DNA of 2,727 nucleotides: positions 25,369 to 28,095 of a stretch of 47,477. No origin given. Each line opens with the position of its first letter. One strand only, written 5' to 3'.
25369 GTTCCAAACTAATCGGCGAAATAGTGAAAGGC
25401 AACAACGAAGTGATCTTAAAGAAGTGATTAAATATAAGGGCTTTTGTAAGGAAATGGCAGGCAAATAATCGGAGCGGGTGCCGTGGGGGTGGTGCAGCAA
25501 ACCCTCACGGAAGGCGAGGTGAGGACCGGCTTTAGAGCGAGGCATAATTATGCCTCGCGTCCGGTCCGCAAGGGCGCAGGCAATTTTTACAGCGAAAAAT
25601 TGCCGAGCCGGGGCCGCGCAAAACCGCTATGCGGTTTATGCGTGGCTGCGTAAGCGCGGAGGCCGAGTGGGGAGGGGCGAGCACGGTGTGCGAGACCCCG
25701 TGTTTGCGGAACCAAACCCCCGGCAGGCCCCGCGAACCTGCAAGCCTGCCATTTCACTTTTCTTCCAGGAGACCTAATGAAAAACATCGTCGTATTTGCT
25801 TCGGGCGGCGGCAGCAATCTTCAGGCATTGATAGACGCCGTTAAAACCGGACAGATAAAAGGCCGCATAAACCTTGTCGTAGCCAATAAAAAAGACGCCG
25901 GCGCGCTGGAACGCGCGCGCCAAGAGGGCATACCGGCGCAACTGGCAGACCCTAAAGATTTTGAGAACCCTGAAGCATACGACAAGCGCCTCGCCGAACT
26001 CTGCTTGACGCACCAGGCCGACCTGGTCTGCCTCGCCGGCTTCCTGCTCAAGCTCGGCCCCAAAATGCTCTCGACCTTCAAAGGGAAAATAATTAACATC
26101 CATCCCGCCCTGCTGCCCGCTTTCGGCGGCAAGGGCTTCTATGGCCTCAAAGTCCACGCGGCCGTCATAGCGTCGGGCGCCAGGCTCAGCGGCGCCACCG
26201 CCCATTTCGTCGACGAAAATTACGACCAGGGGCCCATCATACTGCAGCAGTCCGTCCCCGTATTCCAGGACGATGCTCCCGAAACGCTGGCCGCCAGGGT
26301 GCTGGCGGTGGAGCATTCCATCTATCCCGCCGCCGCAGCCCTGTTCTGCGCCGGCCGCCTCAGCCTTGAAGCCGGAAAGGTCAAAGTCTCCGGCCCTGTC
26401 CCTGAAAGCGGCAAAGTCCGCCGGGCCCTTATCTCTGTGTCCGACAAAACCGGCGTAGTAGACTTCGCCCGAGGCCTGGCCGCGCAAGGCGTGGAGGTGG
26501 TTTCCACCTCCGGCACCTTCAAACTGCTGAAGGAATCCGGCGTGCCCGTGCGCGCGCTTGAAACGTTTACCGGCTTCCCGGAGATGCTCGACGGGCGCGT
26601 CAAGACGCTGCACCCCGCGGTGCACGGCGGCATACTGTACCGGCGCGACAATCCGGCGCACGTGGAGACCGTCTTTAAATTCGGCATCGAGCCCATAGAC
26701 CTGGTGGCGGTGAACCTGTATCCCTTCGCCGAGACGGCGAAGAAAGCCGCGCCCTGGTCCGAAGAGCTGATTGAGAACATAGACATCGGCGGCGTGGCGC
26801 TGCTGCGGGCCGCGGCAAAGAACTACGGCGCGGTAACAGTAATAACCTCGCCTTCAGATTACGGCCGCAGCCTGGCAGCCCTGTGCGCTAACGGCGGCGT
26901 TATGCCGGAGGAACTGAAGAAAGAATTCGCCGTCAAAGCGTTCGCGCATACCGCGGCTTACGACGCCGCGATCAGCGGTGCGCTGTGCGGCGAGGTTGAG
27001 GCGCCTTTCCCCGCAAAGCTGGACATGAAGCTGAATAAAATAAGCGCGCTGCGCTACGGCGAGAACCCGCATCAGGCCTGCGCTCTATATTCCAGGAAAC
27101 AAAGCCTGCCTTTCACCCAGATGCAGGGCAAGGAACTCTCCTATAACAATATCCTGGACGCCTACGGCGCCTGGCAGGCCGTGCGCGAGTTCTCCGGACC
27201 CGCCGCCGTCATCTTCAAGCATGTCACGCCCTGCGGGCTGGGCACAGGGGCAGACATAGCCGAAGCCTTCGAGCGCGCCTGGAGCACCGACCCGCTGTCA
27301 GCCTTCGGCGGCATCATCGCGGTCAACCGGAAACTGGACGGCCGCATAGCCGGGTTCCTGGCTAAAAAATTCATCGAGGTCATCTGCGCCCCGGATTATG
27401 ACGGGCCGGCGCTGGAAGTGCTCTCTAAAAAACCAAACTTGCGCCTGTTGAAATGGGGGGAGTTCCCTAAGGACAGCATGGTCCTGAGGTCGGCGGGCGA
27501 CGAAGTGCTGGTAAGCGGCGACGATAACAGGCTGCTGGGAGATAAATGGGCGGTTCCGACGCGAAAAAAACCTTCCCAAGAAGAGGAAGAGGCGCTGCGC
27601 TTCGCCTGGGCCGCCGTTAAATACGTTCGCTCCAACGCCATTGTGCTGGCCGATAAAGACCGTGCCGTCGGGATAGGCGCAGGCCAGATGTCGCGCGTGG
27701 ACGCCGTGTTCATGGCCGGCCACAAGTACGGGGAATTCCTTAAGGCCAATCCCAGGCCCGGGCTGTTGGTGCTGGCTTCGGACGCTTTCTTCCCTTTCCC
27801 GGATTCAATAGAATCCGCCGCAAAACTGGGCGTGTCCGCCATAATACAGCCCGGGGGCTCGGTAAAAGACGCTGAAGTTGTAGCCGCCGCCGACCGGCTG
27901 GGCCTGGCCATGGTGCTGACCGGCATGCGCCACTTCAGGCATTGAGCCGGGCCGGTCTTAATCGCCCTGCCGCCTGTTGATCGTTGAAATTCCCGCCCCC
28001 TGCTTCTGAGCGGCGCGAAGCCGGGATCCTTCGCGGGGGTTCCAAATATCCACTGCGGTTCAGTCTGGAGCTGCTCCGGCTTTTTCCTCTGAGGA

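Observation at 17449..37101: Five copies of a modular, GC-rich nested-palindrome element, four of them in intercistronic gaps of the pur genes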

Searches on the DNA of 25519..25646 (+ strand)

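Call 71: build_rna_model(alignment_id=A2, structure=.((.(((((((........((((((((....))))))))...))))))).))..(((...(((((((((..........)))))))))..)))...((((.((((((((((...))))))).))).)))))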
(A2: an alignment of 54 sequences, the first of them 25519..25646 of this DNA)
Model R1 built from alignment A2 (54 sequences, 130 columns); structure: as given.
model positions 128; base pairs 43; branch points 2; effective number of sequences 0.71; information 0.589 bits per position. Calibrated on 0.2 Mb of random sequence (short: E-values are rough).
structure used (alignment columns):
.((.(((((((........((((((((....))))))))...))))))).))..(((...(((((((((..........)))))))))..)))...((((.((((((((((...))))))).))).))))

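Call 72: search_with_rna_model(model_id=R1, sources=[window, L024, L025, L026], max_evalue=1)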
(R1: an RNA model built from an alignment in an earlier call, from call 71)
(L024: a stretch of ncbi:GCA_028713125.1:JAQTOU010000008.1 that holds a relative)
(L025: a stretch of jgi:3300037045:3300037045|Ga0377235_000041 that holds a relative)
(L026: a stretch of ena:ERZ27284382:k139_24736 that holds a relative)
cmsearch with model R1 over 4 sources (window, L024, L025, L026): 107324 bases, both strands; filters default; matches with E-value up to 1: 9.
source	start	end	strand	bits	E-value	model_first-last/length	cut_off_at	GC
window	36930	37057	+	152.2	6.4e-30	1-128/128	no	0.59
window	25519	25646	+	150.2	1.7e-29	1-128/128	no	0.59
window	17539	17664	-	149.2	2.7e-29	1-128/128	no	0.61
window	36882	36982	-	24.8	0.0022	1-128/128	no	0.68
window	17613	17663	+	21.8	0.0091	2-52/128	no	0.63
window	25520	25570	-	20.7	0.016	2-52/128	no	0.59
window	37024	37162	-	19.6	0.026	1-128/128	no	0.55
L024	5089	5192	+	17.2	0.082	1-128/128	no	0.72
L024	708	839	-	12.4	0.82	1-128/128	no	0.63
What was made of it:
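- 25522..25646 (+): Y element inside C (125 nt), preceded by GTG at 25519-25521. It carries the compensatory variant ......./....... in stem P1. Covariance model hit, 150 bits, E 1.7e-29 (call 72).
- Checked: A covariance model of the core finds exactly three copies in the window, at E about 1e-29 (call 72).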

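Call 74: search_with_rna_model(model_id=R1, sources=[L006, L007, L008, L009, L010, L011, L012, L013, L014, L015, L016, L017, L018, L019, L020, L021, L022, L023, L027, L028, L029, L030, L031, L032, L033, L034, L035, L036, L037, L038, L039, L040, L041, L042, L043, L044, L045, L046, L047, L048, L049, L050, L051, L052, L053, L054, L055, L056, L057, L058, L059, L060, L061, L062, L063, L064, L065, L066, L067, L068, L069, L070, L071, L072, L073, L074, L075, L076, L077, L078, L079, L080, L081, L082, L083, L084, L085, L086], max_evalue=0.001)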
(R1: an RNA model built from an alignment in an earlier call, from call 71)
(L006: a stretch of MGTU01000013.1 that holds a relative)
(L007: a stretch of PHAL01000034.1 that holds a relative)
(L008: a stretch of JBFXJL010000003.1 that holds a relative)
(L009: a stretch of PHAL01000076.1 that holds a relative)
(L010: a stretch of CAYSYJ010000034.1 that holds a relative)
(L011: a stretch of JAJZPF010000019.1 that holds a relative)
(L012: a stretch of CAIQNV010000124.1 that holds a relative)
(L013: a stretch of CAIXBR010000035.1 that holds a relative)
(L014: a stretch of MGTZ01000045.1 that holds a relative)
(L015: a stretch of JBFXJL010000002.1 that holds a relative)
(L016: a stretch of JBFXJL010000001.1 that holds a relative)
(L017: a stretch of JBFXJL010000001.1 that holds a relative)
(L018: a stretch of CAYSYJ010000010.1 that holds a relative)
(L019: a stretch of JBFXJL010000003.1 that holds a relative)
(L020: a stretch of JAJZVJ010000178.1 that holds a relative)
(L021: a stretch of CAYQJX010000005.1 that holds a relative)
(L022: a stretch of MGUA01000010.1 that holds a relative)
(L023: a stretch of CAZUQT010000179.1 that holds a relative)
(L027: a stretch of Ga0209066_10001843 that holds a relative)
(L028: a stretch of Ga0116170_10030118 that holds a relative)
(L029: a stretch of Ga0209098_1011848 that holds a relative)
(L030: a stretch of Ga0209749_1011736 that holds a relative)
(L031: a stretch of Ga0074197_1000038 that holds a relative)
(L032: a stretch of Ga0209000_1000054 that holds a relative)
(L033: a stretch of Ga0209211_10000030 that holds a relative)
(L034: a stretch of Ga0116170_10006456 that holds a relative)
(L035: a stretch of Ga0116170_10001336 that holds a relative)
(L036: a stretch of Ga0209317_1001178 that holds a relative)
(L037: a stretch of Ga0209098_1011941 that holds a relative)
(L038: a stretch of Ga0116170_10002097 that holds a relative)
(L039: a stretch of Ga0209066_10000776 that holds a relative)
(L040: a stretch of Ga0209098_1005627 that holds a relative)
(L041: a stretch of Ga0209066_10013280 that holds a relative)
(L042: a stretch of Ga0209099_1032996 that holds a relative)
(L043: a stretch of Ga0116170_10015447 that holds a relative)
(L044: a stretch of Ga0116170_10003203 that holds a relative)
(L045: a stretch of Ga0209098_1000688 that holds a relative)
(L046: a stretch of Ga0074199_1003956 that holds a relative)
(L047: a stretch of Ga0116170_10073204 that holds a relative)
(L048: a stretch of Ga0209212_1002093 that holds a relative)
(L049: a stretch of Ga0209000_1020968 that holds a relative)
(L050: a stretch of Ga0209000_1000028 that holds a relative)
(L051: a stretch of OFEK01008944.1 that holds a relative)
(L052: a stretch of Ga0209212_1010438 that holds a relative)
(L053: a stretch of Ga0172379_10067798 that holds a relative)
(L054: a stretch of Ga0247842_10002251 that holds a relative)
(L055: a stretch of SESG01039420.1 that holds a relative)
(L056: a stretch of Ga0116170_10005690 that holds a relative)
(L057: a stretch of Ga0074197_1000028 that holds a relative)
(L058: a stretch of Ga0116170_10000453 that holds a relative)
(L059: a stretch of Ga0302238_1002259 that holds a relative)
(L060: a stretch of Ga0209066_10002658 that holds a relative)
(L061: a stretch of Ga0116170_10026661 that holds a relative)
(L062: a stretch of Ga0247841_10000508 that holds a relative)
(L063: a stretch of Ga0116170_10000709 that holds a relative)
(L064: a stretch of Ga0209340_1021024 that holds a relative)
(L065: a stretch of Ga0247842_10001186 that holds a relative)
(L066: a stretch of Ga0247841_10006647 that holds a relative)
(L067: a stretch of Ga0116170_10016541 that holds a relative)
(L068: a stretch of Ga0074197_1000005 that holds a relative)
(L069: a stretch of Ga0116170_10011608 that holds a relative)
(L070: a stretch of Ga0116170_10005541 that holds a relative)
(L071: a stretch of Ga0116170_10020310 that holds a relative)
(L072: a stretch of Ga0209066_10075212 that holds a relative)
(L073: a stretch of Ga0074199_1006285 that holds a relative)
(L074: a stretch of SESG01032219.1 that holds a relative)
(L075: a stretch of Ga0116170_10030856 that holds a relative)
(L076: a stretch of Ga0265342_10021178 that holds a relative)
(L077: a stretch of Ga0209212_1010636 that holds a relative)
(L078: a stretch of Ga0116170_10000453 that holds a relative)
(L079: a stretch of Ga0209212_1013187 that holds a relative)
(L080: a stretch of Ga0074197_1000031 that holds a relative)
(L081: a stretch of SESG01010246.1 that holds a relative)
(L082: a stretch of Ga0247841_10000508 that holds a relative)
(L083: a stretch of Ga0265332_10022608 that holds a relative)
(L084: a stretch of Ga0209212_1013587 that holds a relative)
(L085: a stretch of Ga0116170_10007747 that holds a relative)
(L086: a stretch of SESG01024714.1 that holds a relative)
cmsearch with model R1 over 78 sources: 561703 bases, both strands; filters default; matches with E-value up to 0.001: 81.
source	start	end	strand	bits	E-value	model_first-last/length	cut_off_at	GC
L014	3622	3749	+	153.3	2e-29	1-128/128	no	0.62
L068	4413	4540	-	153.3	2e-29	1-128/128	no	0.62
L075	5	132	+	152.4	3.2e-29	1-128/128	no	0.6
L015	2768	2895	+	152.2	3.4e-29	1-128/128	no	0.59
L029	1578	1705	+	152.2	3.4e-29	1-128/128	no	0.59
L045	2879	3006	+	152.2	3.4e-29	1-128/128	no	0.59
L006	3666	3791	-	150.9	6.3e-29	1-128/128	no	0.61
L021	5012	5137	+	150.9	6.3e-29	1-128/128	no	0.61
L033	2710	2835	-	150.9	6.3e-29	1-128/128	no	0.61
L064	222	347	-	150.4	8.1e-29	1-128/128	no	0.63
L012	3966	4091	+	150.2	8.8e-29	1-128/128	no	0.61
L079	4040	4165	+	150.2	9e-29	1-128/128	no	0.62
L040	1046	1173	-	150.2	9e-29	1-128/128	no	0.58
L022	3079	3204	-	150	9.9e-29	1-128/128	no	0.61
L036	9405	9530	-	150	9.9e-29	1-128/128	no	0.61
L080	136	261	-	149.8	1.1e-28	1-128/128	no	0.64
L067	1793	1918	+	149.7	1.1e-28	1-128/128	no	0.59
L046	1347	1472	+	149.7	1.1e-28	1-128/128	no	0.63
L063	2138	2267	+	149.6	1.2e-28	1-128/128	no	0.62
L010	5694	5819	+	149.5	1.2e-28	1-128/128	no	0.58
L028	163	291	+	149.3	1.4e-28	1-128/128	no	0.62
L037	2025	2152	-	149.1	1.5e-28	1-128/128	no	0.58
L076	3492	3619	+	149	1.6e-28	1-128/128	no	0.57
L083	843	970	-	149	1.6e-28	1-128/128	no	0.57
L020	2592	2717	-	148.8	1.7e-28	1-128/128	no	0.65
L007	3947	4072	-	148.1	2.4e-28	1-128/128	no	0.6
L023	3014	3141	+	148.1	2.5e-28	1-128/128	no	0.58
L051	372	497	+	148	2.6e-28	1-128/128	no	0.63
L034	9957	10086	-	147.8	2.8e-28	1-128/128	no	0.63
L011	3164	3291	-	146.7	4.9e-28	1-128/128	no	0.57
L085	6892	7019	-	146.6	5e-28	1-128/128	no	0.6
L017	5143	5270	-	145.6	8.1e-28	1-128/128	no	0.6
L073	1350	1477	-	145.6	8.2e-28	1-128/128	no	0.59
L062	732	860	-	145.5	8.6e-28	1-128/128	no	0.6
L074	775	903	-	145.5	8.6e-28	1-128/128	no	0.6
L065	3990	4118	+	145.1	1e-27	1-128/128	no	0.61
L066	3394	3522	+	145.1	1e-27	1-128/128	no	0.61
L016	6886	7011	-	144.8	1.2e-27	1-128/128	no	0.6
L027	2709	2834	-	144.5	1.4e-27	1-128/128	no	0.59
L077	8696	8820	-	144.4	1.4e-27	1-128/128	no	0.61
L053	2043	2172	+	144.1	1.7e-27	1-128/128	no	0.62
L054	3668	3796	-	144.1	1.7e-27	1-128/128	no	0.62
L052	7262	7387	-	143.7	2e-27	1-128/128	no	0.61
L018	2121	2246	+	143.1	2.6e-27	1-128/128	no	0.58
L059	12833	12958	+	143.1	2.6e-27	1-128/128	no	0.58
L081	7150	7278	-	141.8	5e-27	1-128/128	no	0.6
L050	14069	14193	+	141.3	6.4e-27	1-128/128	no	0.62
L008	2653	2777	-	141.2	6.7e-27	1-128/128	no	0.62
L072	182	310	-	140.9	7.5e-27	1-128/128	no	0.63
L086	1024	1151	-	140.1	1.1e-26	1-128/128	no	0.62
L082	7618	7746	-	140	1.2e-26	1-128/128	no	0.6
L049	637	761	+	140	1.2e-26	1-128/128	no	0.6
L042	1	125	-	139.8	1.3e-26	1-125/128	3'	0.58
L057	1346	1473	+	139.7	1.3e-26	1-128/128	no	0.65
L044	316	443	+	139.7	1.4e-26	1-128/128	no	0.56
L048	6128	6252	+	139.5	1.5e-26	1-128/128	no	0.62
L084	6549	6676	+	137.5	4e-26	1-128/128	no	0.66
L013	505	633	+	137.1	4.8e-26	1-128/128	no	0.6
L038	1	123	+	136.9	5.1e-26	6-128/128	5'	0.59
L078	4612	4733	+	136.1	7.8e-26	1-122/128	3'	0.58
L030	1824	1950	+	135.9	8.4e-26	1-128/128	no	0.71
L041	4323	4446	+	135.3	1.2e-25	1-128/128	no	0.6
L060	5134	5258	+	134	2.1e-25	1-128/128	no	0.62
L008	3370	3497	+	132.4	4.5e-25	1-128/128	no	0.66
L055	1240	1368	+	132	5.5e-25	1-128/128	no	0.62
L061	4124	4243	-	131.5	7e-25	9-128/128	5'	0.57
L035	1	119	-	131.2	8e-25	1-119/128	3'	0.59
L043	1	119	-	130.9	9.3e-25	1-119/128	3'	0.6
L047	2130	2245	-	124.8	1.7e-23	13-128/128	5'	0.56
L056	1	110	-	115.6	1.4e-21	1-110/128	3'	0.6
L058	1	106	-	110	2e-20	1-108/128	3'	0.62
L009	5239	5388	-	108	5.5e-20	1-128/128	no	0.61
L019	6892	7041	-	105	2.3e-19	1-128/128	no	0.65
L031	3651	3800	+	103.6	4.5e-19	1-128/128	no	0.64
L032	4679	4828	-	103.6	4.5e-19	1-128/128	no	0.64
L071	1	95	-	103.3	5.1e-19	1-95/128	3'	0.6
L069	1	104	-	99.3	3.5e-18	1-101/128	3'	0.63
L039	1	72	-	65.5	3.9e-11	1-73/128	3'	0.62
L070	1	56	-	65.1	4.5e-11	1-56/128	3'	0.64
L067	1573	1687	-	34.6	0.00011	1-128/128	no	0.67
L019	6991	7089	+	30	0.00093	1-128/128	no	0.69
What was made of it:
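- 13 copies are cut by contig ends, as expected for a repeat that breaks assemblies (call 74).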

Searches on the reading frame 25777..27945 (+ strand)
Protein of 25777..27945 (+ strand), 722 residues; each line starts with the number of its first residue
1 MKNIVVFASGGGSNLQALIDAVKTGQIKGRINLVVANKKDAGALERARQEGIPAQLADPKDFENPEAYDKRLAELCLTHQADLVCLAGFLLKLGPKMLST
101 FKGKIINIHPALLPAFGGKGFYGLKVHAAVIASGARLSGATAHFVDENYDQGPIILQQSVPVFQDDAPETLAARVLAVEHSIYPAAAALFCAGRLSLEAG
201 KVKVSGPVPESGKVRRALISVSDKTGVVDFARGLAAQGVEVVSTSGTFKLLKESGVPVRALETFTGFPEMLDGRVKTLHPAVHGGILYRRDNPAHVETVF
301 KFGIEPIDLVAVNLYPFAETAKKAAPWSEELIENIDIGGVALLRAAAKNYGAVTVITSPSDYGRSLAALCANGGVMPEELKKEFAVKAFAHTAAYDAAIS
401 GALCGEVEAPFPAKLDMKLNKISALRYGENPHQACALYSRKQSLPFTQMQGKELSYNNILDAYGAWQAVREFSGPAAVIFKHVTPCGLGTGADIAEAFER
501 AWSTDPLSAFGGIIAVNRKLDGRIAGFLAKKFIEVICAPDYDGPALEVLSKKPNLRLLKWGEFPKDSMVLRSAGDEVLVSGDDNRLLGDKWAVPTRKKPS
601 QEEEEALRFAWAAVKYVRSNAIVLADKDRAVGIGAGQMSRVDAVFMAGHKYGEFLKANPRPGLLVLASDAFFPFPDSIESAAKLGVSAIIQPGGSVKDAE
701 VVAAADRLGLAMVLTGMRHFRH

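Call 11: search_protein_families(library=ncbifam, proteins=[window:25777-27945:+])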
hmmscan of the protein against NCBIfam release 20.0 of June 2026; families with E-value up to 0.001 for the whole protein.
window:25777-27945:+ (722 aa): 9 families
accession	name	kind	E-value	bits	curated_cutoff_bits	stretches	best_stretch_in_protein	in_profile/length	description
NF002049.0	PRK00881.1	equivalog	1.2e-193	644.6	402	1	213-722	4-510/510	bifunctional phosphoribosylaminoimidazolecarboxamide formyltransferase/IMP cyclohydrolase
TIGR00355.1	purH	equivalog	7.4e-174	579.3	528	1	215-722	1-511/511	bifunctional phosphoribosylaminoimidazolecarboxamide formyltransferase/IMP cyclohydrolase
TIGR00639.1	PurN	equivalog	1.9e-60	203.7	150.1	1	2-195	1-189/192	phosphoribosylglycinamide formyltransferase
NF005492.0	PRK07106.1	equivalog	8.7e-49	166.4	415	3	493-656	96-266/390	phosphoribosylaminoimidazolecarboxamide formyltransferase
NF004684.0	PRK06027.1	subfamily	2.3e-26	93.1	223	1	2-197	90-277/286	formyltetrahydrofolate deformylase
TIGR00655.1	PurU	equivalog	3e-26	92.7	285.95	1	2-195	85-270/280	formyltetrahydrofolate deformylase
TIGR00460.1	fmt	equivalog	3.5e-09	36.2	201.5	1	75-175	74-169/315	methionyl-tRNA formyltransferase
NF005414.0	PRK06988.1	equivalog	1.3e-05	24.4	316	1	78-193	75-185/311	formyltransferase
NF005755.0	PRK07579.1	equivalog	1.4e-05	25.1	238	1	105-181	88-158/245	dTDP-4-amino-4,6-dideoxyglucose formyltransferase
